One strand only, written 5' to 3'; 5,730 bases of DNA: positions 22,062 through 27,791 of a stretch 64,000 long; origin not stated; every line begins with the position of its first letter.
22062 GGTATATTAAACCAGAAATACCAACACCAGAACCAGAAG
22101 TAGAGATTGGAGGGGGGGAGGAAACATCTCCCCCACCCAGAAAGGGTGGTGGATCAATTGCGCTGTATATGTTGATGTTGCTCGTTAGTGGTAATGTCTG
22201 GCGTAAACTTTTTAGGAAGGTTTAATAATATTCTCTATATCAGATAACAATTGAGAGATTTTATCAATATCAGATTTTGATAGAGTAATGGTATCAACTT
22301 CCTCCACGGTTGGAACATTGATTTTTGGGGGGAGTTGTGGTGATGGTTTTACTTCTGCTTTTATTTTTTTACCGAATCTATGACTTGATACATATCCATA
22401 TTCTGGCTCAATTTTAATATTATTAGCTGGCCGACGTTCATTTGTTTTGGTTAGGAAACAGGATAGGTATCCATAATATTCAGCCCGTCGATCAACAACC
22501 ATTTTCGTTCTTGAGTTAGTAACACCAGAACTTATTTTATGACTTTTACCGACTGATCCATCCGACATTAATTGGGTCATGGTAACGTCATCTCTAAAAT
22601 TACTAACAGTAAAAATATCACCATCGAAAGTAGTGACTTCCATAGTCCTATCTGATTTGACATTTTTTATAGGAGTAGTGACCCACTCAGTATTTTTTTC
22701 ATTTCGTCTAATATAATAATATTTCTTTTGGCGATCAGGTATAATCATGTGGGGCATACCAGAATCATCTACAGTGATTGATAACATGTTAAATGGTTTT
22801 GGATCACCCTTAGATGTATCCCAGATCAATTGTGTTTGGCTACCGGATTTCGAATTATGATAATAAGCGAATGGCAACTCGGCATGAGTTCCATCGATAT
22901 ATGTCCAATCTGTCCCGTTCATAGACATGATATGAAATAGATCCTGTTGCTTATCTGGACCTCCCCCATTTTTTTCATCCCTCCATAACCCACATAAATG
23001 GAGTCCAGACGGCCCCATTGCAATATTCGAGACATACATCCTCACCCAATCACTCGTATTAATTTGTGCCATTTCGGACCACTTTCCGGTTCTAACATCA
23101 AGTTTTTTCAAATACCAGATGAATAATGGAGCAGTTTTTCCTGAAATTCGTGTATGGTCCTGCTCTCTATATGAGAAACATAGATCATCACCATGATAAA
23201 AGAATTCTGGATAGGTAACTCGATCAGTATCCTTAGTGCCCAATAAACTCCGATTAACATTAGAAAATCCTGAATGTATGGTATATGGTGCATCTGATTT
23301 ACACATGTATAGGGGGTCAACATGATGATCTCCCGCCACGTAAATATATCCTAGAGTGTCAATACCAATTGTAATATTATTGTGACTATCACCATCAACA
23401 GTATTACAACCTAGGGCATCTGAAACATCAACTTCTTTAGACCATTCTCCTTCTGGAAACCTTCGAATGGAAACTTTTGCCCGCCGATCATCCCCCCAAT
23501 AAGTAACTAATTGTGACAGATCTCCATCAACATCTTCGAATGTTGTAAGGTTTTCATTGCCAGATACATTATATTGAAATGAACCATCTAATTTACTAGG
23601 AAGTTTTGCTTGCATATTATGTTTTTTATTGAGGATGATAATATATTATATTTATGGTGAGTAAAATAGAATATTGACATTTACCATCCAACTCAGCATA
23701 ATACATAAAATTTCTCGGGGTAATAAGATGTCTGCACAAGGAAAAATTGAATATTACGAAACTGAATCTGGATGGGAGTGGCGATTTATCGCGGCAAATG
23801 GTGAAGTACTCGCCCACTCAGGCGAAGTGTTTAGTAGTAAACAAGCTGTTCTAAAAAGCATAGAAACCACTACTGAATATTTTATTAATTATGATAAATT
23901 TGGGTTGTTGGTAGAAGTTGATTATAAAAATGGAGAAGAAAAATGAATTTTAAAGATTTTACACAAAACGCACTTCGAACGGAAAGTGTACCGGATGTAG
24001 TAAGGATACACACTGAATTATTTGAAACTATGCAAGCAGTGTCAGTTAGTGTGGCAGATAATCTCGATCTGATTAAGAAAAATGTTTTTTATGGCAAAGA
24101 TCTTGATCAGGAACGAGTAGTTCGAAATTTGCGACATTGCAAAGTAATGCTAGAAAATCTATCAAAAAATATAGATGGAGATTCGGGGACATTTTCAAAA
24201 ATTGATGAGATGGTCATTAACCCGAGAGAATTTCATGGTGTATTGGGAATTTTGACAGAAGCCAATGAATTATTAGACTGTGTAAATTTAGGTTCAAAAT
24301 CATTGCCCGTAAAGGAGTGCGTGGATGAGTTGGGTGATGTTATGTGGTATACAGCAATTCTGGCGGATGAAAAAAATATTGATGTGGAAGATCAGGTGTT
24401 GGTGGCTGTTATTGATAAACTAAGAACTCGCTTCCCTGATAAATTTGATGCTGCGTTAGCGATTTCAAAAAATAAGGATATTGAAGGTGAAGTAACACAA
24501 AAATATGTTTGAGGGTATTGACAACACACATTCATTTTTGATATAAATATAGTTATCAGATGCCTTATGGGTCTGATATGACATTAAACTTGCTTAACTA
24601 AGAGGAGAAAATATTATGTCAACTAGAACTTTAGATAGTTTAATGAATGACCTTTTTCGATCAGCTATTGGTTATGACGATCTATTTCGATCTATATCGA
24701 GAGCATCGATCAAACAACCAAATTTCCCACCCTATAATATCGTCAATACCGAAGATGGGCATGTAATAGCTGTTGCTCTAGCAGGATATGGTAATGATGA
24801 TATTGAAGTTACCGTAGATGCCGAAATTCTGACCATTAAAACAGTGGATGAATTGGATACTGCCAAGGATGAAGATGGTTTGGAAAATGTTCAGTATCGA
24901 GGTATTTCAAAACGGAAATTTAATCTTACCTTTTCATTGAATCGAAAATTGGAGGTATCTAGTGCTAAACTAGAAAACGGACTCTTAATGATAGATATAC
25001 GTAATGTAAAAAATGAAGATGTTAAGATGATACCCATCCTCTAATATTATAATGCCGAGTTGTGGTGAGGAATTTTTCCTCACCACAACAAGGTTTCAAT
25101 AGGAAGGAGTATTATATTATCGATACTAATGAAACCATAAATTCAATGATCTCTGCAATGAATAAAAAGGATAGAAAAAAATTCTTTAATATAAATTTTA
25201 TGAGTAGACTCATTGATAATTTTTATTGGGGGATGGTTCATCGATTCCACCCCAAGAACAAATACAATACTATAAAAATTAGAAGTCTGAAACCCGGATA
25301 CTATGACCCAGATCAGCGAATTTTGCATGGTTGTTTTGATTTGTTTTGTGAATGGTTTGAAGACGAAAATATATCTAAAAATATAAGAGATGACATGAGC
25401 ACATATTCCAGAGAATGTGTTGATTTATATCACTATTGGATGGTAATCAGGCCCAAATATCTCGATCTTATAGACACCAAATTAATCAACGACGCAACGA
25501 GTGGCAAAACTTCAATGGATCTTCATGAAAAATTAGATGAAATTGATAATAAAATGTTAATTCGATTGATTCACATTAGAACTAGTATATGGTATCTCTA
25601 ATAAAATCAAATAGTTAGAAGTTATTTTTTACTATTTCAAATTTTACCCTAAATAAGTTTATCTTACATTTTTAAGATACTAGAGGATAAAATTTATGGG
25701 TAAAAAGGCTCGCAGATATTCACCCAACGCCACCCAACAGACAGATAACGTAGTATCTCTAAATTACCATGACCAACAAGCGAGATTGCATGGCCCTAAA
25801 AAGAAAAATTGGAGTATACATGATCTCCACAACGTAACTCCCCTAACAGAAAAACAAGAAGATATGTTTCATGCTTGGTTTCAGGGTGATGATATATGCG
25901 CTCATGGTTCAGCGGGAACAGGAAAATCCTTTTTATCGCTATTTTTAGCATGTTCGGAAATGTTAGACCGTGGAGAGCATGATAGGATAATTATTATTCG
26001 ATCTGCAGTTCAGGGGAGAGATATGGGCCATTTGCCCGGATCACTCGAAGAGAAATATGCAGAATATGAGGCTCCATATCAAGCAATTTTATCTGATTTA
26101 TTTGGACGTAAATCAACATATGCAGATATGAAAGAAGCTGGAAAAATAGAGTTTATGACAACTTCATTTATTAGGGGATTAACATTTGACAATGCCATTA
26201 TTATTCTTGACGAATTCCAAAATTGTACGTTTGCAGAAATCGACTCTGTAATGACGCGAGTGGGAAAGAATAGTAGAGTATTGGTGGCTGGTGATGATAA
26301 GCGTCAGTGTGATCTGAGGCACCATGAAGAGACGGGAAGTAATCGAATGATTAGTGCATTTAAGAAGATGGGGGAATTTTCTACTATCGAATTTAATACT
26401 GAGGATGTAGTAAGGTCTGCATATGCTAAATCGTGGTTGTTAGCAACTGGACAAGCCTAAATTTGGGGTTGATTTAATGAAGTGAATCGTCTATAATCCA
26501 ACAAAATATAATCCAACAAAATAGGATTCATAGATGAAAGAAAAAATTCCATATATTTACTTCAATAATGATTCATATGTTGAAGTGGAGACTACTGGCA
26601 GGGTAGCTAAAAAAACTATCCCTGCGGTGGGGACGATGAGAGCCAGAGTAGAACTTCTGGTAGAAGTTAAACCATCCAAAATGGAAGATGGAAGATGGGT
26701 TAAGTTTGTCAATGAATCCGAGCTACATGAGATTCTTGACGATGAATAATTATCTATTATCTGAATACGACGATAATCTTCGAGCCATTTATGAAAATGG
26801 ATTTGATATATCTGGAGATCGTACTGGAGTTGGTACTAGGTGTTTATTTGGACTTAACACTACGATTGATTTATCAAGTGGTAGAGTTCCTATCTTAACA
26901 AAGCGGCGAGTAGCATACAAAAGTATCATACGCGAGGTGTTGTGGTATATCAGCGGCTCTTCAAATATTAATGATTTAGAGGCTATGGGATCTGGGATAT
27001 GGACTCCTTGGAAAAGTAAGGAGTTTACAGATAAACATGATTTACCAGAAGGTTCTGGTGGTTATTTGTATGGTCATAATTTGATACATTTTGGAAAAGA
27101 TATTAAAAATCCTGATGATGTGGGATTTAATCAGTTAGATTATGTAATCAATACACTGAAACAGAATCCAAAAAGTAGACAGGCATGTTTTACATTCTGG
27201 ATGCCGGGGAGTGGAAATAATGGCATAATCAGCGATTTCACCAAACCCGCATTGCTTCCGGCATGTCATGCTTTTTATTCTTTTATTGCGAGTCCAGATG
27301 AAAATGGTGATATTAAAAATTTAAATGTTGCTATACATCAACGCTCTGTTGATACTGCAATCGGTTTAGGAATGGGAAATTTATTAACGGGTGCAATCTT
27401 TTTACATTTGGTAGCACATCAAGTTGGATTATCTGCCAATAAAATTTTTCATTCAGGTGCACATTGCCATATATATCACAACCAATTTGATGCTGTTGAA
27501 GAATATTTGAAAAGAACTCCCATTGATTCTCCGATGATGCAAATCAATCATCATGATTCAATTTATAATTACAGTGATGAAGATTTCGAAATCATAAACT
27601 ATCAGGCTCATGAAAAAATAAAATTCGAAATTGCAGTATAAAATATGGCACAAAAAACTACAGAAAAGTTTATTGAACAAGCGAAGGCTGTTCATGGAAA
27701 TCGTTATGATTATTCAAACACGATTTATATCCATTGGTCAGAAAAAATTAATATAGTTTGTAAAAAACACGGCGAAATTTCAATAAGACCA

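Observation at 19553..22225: Phage-encoded surface-anchored copper radical oxidase with a GlyGly-CTERM (rhombosortase) signal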

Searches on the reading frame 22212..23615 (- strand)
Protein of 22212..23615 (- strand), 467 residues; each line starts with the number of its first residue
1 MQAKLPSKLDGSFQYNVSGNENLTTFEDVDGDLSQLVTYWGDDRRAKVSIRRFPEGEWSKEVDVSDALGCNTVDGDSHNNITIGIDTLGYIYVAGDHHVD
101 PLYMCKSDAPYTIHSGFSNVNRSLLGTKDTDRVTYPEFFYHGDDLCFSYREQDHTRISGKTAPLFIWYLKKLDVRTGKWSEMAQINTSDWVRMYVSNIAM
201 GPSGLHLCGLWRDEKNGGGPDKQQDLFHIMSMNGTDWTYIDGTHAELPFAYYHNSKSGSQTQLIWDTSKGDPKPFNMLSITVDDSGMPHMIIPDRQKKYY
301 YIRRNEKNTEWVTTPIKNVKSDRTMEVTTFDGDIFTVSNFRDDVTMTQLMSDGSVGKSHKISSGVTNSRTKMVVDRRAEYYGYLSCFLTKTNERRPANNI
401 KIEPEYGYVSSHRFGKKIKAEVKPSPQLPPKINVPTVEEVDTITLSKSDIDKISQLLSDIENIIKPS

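Call 11: search_protein_families(library=phrogs, proteins=[window:22212-23615:-], max_evalue=0.001)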
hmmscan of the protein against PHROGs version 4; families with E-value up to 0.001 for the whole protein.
window:22212-23615:- (467 aa): 1 family
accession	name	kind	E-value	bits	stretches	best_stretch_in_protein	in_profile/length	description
phrog_23037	-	unknown function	1.5e-06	27.5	1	55-245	647-826/1006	-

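Call 22: search_protein_families(library=pfam, proteins=[window:22212-23615:-], max_evalue=1)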
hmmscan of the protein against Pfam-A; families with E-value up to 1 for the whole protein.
window:22212-23615:- (467 aa): 3 families
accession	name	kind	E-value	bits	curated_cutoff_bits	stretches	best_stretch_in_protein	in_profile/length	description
PF15892.11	BNR_4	-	1.5e-35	123.3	27.3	1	35-317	2-270/272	BNR repeat-containing family member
PF05046.19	Img2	-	0.14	12.8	34.4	0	299-336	2-39/84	Mitochondrial large subunit ribosomal protein (Img2)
PF06739.17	SBBP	-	0.51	10.8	20.5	1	82-96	17-31/38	Beta-propeller repeat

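Call 24: search_solved_structures(query=window:22212-23615:-, max_evalue=1, show_alignments=1)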
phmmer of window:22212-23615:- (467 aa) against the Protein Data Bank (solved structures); distinct sequences matched with E-value up to 1: 4.
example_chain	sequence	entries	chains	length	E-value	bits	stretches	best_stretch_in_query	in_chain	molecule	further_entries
5mvh_A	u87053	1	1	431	2.7e-12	49.2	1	31-259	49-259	BACCELL_00856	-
5mum_A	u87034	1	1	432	8.1e-12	47.7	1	31-257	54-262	BACINT_00347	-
4irt_A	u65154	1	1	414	4.6e-11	45.2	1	34-251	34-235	Uncharacterized protein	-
5muk_A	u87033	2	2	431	8.2e-10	41.1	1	75-270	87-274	Neuraminidase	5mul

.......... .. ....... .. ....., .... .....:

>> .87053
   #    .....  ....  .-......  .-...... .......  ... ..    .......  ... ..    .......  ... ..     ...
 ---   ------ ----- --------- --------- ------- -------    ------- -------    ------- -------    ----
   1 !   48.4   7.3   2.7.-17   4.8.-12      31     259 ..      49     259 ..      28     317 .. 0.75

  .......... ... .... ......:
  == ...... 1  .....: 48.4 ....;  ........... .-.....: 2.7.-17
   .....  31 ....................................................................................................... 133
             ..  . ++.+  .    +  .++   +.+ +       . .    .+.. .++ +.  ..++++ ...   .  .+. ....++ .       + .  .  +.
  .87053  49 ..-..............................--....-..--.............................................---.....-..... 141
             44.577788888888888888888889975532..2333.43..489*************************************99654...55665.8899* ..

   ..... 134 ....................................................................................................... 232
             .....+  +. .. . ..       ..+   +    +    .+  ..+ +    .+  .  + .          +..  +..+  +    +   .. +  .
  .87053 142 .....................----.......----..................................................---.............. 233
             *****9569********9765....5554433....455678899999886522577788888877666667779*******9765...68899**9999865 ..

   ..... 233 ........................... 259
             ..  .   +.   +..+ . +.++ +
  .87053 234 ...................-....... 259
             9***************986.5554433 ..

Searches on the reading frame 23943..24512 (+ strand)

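Call 22: search_protein_families(library=pfam, proteins=[window:23943-24512:+], max_evalue=1)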
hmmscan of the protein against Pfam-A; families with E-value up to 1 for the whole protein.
window:23943-24512:+ (189 aa): 3 families
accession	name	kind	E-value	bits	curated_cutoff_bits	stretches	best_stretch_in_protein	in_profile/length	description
PF03819.22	MazG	-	2.8e-06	27.9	22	1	102-168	9-74/74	MazG nucleotide pyrophosphohydrolase domain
PF12643.12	MazG-like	-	0.007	17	27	1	125-167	33-75/85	MazG-like family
PF01503.22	PRA-PH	-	0.0084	16.9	21.3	1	103-150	34-77/86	Phosphoribosyl-ATP pyrophosphohydrolase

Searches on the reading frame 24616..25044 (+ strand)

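Call 22: search_protein_families(library=pfam, proteins=[window:24616-25044:+], max_evalue=1)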
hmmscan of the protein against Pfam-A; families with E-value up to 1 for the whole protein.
window:24616-25044:+ (142 aa): 2 families
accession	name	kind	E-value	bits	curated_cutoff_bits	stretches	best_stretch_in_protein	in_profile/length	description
PF00011.27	HSP20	-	5.6e-11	42.9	20.8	1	42-141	2-101/102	Hsp20/alpha crystallin family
PF17886.7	ArsA_HSP20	-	0.029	14.4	22.5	1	47-126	2-61/63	HSP20-like domain found in ArsA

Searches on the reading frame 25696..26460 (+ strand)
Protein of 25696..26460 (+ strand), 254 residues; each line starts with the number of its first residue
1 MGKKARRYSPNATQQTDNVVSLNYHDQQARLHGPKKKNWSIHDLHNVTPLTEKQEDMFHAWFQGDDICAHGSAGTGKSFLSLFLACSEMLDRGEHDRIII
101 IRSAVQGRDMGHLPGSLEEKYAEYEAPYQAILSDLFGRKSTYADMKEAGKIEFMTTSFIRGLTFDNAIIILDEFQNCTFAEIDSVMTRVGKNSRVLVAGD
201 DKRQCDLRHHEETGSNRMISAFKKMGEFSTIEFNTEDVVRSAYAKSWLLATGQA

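Call 22: search_protein_families(library=pfam, proteins=[window:25696-26460:+], max_evalue=1)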
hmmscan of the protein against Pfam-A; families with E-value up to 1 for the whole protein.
window:25696-26460:+ (254 aa): 6 families
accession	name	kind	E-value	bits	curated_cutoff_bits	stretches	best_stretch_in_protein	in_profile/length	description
PF02562.22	PhoH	-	1.2e-45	155.9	27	1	47-246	2-199/205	PhoH-like protein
PF13245.12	AAA_19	-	0.00064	20.3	25.1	1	67-202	14-127/134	AAA domain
PF13604.12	AAA_30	-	0.00095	19.4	27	0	166-202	89-126/191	AAA domain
PF00270.35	DEAD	-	0.0013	19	26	1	51-101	1-51/167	DEAD/DEAH box helicase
PF01443.25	Viral_helicase1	-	0.0028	17.9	21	2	150-180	176-207/228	Viral superfamily 1 RNA helicase core domain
PF24883.2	NPHP3_N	-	0.026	15.2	24.8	1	54-177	8-136/164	Nephrocystin 3, N-terminal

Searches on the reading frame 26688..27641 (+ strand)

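Call 11: search_protein_families(library=phrogs, proteins=[window:26688-27641:+], max_evalue=0.001)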
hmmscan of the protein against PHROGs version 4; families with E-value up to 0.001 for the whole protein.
window:26688-27641:+ (317 aa): 4 families
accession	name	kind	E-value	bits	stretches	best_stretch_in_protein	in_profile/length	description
phrog_160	-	DNA, RNA and nucleotide metabolism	3.2e-73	247.5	1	14-317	23-308/335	thymidylate synthase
phrog_5682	-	DNA, RNA and nucleotide metabolism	4.1e-30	105.7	1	113-317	28-209/209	thymidylate synthase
phrog_5131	-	DNA, RNA and nucleotide metabolism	3.5e-12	47.2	1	25-295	11-249/357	thymidylate synthase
phrog_3676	-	DNA, RNA and nucleotide metabolism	3.4e-10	40.6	1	49-272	37-236/351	thymidylate synthase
